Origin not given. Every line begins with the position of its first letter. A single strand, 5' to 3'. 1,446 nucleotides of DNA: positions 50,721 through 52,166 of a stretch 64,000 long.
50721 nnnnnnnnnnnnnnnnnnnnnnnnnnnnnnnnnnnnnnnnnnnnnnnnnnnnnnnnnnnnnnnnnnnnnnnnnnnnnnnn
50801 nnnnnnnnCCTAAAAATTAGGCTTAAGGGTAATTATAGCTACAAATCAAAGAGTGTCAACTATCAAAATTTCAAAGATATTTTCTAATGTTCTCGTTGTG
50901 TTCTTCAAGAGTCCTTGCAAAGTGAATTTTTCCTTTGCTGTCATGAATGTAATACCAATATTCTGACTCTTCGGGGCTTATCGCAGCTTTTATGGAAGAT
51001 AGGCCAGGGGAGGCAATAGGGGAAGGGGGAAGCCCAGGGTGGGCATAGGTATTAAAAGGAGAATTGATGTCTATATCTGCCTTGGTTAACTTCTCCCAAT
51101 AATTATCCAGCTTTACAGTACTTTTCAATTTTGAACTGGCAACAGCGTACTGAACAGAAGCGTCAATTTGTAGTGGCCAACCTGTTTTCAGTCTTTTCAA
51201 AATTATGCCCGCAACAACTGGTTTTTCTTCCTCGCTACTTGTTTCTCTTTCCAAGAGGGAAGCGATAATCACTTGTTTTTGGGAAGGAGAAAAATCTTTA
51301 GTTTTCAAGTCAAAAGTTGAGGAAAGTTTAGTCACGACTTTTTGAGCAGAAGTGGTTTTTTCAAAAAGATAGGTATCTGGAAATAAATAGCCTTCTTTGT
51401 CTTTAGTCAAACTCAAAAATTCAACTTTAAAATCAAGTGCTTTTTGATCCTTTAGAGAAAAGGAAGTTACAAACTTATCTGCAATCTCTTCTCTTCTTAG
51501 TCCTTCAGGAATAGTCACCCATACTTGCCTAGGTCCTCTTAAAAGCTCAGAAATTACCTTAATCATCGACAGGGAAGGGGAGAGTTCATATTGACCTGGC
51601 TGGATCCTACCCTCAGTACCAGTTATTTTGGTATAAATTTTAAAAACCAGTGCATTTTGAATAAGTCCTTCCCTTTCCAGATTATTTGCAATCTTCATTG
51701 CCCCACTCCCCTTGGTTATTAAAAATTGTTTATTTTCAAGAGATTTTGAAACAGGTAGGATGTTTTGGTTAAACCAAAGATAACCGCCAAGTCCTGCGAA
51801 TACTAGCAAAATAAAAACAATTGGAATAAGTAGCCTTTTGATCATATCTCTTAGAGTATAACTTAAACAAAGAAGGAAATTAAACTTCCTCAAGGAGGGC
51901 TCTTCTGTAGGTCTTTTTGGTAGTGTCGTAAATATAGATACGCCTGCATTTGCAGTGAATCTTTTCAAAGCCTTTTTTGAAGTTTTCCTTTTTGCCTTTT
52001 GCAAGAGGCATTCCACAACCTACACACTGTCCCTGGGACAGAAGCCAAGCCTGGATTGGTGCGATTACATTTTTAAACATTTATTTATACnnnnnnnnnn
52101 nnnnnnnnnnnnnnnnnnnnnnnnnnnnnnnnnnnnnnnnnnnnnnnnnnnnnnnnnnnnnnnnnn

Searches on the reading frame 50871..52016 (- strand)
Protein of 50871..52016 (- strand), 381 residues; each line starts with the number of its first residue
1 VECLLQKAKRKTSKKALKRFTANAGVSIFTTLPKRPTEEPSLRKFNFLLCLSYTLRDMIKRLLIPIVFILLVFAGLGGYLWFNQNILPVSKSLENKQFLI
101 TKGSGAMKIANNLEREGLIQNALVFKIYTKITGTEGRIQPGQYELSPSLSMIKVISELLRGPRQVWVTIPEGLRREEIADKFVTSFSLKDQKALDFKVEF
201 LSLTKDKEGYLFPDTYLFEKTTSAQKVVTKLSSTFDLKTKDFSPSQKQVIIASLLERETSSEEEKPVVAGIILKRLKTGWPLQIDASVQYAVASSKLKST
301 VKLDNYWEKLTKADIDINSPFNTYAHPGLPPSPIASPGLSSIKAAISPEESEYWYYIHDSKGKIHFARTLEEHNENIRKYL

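Call 52: search_protein_families(library=pfam, proteins=[window:50871-52016:-], max_evalue=0.001)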
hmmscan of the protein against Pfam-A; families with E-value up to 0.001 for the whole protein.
window:50871-52016:- (381 aa): 1 family
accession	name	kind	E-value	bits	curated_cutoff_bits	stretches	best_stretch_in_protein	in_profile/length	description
PF02618.21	YceG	-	1.2e-75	255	32.4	1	99-379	2-275/275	YceG-like family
